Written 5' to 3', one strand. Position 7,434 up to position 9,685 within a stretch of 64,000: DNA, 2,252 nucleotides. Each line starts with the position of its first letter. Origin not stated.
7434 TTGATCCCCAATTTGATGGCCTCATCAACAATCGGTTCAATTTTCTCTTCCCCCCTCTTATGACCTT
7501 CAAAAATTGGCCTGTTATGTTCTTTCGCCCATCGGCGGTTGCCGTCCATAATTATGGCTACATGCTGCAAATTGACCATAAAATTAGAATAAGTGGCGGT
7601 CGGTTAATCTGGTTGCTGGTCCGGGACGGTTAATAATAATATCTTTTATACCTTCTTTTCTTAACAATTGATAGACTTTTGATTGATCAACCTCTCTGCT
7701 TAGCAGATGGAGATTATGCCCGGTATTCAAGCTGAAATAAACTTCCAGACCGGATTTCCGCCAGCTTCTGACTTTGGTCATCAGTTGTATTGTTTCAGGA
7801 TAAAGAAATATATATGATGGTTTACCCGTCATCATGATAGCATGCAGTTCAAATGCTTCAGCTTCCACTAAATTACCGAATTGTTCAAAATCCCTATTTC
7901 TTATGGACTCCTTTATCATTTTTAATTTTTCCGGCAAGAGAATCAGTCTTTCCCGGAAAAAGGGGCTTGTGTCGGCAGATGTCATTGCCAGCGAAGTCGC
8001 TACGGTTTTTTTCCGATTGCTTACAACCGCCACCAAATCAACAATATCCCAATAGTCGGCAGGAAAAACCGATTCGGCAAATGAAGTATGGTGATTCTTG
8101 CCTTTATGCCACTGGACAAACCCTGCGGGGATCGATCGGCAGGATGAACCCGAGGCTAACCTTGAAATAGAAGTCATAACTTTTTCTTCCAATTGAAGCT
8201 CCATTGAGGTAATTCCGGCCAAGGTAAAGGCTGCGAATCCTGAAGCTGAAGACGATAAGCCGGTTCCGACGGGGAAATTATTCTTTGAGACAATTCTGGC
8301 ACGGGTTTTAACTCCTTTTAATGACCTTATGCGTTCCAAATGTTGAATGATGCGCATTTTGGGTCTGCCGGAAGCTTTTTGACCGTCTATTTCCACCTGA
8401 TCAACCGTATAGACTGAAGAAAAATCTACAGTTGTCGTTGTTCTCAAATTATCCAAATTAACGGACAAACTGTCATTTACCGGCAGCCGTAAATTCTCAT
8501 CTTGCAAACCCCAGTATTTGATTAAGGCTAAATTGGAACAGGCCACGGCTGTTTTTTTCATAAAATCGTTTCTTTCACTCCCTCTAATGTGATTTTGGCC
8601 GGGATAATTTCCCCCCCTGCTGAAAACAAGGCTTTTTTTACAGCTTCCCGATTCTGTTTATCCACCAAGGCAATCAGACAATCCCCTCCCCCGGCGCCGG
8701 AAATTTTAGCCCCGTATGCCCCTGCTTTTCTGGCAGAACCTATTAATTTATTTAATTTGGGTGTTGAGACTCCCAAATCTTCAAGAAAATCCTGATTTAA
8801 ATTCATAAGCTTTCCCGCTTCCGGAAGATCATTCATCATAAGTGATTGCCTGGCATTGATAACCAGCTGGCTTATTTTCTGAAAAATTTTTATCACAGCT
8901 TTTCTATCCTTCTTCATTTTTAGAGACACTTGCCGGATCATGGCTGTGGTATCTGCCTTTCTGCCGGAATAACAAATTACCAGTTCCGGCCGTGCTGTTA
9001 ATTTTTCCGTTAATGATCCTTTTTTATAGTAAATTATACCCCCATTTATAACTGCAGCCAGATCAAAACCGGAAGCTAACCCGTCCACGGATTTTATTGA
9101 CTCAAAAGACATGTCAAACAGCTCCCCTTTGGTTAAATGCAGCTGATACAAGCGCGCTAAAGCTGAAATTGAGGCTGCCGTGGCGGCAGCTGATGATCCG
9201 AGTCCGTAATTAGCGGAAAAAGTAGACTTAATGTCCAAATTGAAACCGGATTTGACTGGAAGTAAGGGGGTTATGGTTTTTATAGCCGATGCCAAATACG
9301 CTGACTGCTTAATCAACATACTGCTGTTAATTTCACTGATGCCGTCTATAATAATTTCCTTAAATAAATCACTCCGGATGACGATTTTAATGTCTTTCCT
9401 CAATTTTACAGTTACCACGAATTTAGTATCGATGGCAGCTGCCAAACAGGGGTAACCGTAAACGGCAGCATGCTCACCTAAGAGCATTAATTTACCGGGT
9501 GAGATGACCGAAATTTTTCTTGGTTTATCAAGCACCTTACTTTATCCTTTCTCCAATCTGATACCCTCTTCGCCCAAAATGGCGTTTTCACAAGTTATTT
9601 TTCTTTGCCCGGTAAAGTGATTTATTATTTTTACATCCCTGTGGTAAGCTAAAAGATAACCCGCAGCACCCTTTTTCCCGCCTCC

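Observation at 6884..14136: Complete archaeal-type mevalonate operon in a bacterium, with two MVK-like GHMP kinases and no obvious ERG8-type PMK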

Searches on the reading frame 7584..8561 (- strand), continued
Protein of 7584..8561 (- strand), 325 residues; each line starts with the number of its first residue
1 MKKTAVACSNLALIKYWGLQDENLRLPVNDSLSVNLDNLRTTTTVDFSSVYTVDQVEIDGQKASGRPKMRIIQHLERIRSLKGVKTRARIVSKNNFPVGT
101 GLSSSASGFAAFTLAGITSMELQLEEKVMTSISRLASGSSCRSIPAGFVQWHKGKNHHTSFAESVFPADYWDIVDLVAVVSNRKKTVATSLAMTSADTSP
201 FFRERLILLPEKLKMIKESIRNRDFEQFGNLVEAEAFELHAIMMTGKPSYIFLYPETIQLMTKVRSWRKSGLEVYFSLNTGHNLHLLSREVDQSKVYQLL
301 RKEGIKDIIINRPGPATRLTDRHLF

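Call 93: search_protein_families(library=pfam, proteins=[L011:8506-9084:+, L011:11803-12471:-, L011:12468-13859:-, L011:5262-8129:-, L011:14313-17489:+, L022:941-1792:+, L024:10936-11595:+, L024:7467-8057:+, L024:5946-7265:+, L021:4754-5203:-], max_evalue=0.001)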
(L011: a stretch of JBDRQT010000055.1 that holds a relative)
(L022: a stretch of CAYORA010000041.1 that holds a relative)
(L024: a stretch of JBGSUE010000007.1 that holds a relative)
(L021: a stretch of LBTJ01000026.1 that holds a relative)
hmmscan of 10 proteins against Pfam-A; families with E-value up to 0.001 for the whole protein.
L011:8506-9084:+ (192 aa): 1 family
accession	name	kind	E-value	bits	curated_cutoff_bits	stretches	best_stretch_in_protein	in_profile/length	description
PF01871.22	AMMECR1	-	1.3e-49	168.3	25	1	11-180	1-168/168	AMMECR1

L011:11803-12471:- (222 aa): 2 families
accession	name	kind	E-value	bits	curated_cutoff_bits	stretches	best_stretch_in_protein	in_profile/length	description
PF00535.33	Glycos_transf_2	-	1.1e-18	68.2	23.3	1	5-159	1-165/168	Glycosyl transferase family 2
PF10111.15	Glyco_tranf_2_2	-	0.00096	19.2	27.3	1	5-93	1-96/276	Glycosyltransferase like family 2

L011:12468-13859:- (463 aa): 2 families
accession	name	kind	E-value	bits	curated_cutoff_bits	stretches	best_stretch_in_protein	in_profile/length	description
PF04055.27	Radical_SAM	-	9.7e-19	68.6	29.5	1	201-358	3-165/166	Radical SAM superfamily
PF02310.24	B12-binding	-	1.9e-12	47.5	32.1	1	27-120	10-101/121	B12 binding domain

L011:5262-8129:- (955 aa): 5 families
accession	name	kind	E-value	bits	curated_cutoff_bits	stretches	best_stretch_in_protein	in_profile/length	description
PF00133.28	tRNA-synt_1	-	2.2e-40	139.1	22.7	2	23-524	1-244/414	tRNA synthetases class I (I, L, M and V)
PF09334.17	tRNA-synt_1g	-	7.8e-23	81.3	20.1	2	587-695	269-381/391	tRNA synthetases class I (M)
PF08264.19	Anticodon_1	-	1.2e-20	74.4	25.1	1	715-832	1-129/148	Anticodon-binding domain of tRNA ligase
PF01406.26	tRNA-synt_1e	-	1.2e-13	51.6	27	1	596-671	208-282/301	tRNA synthetases class I (C) catalytic domain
PF13603.12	tRNA-synt_1_2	-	7.9e-05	22.7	25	1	233-331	27-125/185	Leucyl-tRNA synthetase, editing domain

L011:14313-17489:+ (1058 aa): 2 families
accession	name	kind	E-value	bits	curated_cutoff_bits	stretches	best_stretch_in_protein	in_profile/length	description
PF24793.1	GINT1_N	-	2.2e-54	185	27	1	818-1046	60-303/304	Glucosamine inositolphosphorylceramide transferase 1, N-terminal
PF04616.20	Glyco_hydro_43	-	5.8e-07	29.6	32.2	1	818-883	10-83/288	Glycosyl hydrolases family 43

L022:941-1792:+ (283 aa): 3 families
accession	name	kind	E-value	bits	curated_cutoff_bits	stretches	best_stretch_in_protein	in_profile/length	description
PF08282.18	Hydrolase_3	-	4.8e-32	112.1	20.9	1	5-274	1-252/255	haloacid dehalogenase-like hydrolase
PF05116.19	S6PP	-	3.9e-05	23.8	20.3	1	199-282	161-247/247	Sucrose-6F-phosphate phosphohydrolase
PF00702.32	Hydrolase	-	0.00015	22.7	26.4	0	25-64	99-138/191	haloacid dehalogenase-like hydrolase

L024:10936-11595:+ (219 aa): 2 families
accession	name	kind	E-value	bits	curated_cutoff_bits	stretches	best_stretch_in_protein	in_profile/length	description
PF01569.27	PAP2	-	3.7e-18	66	27.2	1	98-212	5-122/130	PAP2 superfamily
PF14378.12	PAP2_3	-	6.9e-08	33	27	1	130-205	115-185/190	PAP2 superfamily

L024:7467-8057:+ (196 aa): 2 families
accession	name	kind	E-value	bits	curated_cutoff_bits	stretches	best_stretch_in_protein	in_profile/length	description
PF01569.27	PAP2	-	1.1e-24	87.1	27.2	1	61-167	8-127/130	PAP2 superfamily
PF14378.12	PAP2_3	-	5.8e-09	36.5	27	1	97-155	125-185/190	PAP2 superfamily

L024:5946-7265:+ (439 aa): 0 families

L021:4754-5203:- (149 aa): 2 families
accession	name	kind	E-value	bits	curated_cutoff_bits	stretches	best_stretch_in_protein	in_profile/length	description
PF13470.12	PIN_3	-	8.2e-11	43.2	27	1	3-114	1-115/115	PIN domain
PF01850.27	PIN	-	0.00072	20.6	23.6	1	4-97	1-89/120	PIN domain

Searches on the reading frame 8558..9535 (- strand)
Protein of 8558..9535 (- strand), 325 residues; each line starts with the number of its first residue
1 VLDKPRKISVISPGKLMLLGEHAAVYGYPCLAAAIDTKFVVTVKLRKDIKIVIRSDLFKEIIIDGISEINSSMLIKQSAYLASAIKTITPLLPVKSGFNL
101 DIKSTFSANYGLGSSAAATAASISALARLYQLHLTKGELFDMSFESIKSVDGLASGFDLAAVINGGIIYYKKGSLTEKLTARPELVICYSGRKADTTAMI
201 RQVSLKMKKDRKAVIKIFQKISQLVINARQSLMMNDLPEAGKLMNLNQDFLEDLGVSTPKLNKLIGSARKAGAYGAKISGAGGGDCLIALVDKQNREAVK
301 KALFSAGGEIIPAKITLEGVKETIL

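Call 3: search_protein_families(library=pfam, proteins=[window:8558-9535:-])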
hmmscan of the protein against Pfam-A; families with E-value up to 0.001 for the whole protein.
window:8558-9535:- (325 aa): 4 families
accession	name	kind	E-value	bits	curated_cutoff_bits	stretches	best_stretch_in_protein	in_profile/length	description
PF08544.19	GHMP_kinases_C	-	4.7e-18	65.8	21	1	234-305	7-81/85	GHMP kinases C terminal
PF00288.32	GHMP_kinases_N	-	1.4e-13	51.3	22.3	1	81-166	3-87/87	GHMP kinases N terminal domain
PF10509.15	GalKase_gal_bdg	-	2.8e-05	24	23.1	1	8-43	12-47/49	Galactokinase galactose-binding signature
PF22700.2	MVD-like_N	-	0.0002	21.5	27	1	78-140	62-125/157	Diphosphomevalonate decarboxylase-like N-terminal domain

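Call 4: search_protein_families(library=ncbifam, proteins=[window:8558-9535:-], max_evalue=0.01)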
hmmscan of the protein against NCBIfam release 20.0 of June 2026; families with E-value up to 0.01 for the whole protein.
window:8558-9535:- (325 aa): 21 families
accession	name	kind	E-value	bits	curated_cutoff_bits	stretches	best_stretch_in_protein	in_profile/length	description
NF003036.0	PRK03926.1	equivalog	1.1e-63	215.1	403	1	8-321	2-297/302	mevalonate kinase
TIGR00549.1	mevalon_kin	equivalog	3.4e-61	207.2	163.05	1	12-290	1-276/276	mevalonate kinase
TIGR01220.1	Pmev_kin_Gr_pos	equivalog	1.7e-25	89.8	165.7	2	8-171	1-178/358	phosphomevalonate kinase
TIGR00131.1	gal_kin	equivalog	2.8e-21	75.9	226.65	2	219-304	276-363/388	galactokinase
NF003006.0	PRK03817.1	equivalog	4.4e-21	75.2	443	2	211-303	233-325/352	galactokinase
NF040957.1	Arch_PMK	equivalog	1.9e-20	73.6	500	1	10-302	2-296/316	phosphomevalonate kinase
NF003705.0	PRK05322.1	equivalog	3.9e-19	68.6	385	2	9-156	21-171/388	galactokinase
NF002288.1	PRK01212.1-4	equivalog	9e-17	61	194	1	84-303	63-278/303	homoserine kinase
NF003472.0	PRK05101.1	equivalog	1e-16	60.8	499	2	5-139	18-154/382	galactokinase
NF001816.0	PRK00555.1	equivalog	1.9e-15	56.7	509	2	223-304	255-337/363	galactokinase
TIGR00191.1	thrB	equivalog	3.1e-12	46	168.25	1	27-303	15-277/304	homoserine kinase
NF049969.1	GlMnHpPKinHddA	equivalog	3.3e-09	36.6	600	1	26-321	27-334/338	D-glycero-D-manno-heptose 7-phosphate kinase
NF040656.1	GHMP_GYDIA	hypoth_equivalog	5.6e-08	32.3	225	1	11-254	3-243/299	GYDIA family GHMP kinase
TIGR01920.1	Shik_kin_archae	equivalog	6e-07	29.1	126.85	1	79-139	51-111/266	shikimate kinase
NF040725.1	panto_kin_Meth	equivalog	3.3e-06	26.3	380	1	84-178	74-164/286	pantoate kinase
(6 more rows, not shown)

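Call 10: search_solved_structures(query=window:8558-9535:-, max_evalue=0.001)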
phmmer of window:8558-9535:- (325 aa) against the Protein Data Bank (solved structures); distinct sequences matched with E-value up to 0.001: 35.
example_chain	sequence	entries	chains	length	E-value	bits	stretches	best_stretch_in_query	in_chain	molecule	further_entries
4hac_A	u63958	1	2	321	1.7e-35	126.5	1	7-321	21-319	Mevalonate kinase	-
6mde_A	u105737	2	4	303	1.9e-35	126.4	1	8-321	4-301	Mevalonate kinase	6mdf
8teb_A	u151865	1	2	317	3.2e-34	122.3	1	9-321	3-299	Mevalonate kinase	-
1kkh_A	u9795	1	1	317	3.5e-34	122.2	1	10-302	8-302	Mevalonate Kinase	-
1vis_A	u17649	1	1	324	4.2e-34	122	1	10-305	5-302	Mevalonate kinase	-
2hfs_A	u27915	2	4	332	5.6e-25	92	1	11-304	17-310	Mevalonate kinase, putative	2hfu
2x7i_A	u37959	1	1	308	1.3e-17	67.8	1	12-307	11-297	MEVALONATE KINASE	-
2oi2_A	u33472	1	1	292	4.6e-16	62.8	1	13-293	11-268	Mevalonate kinase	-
6tep_A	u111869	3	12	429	3e-15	60.1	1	215-300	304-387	Galactokinase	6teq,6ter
8tfo_A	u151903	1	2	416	4.7e-14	56.1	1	144-297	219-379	Mevalonate kinase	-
1s4e_A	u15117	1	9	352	1.4e-13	54.6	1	222-303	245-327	Galactokinase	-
2r3v_A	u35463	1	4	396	2.2e-13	54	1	142-320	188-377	Mevalonate kinase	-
1pie_A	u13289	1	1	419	9.8e-13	51.8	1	228-311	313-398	Galactokinase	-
2cz9_A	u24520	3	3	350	4.6e-12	49.6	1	222-302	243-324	Probable galactokinase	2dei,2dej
1kvk_A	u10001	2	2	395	8.1e-12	48.8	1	143-316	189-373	mevalonate kinase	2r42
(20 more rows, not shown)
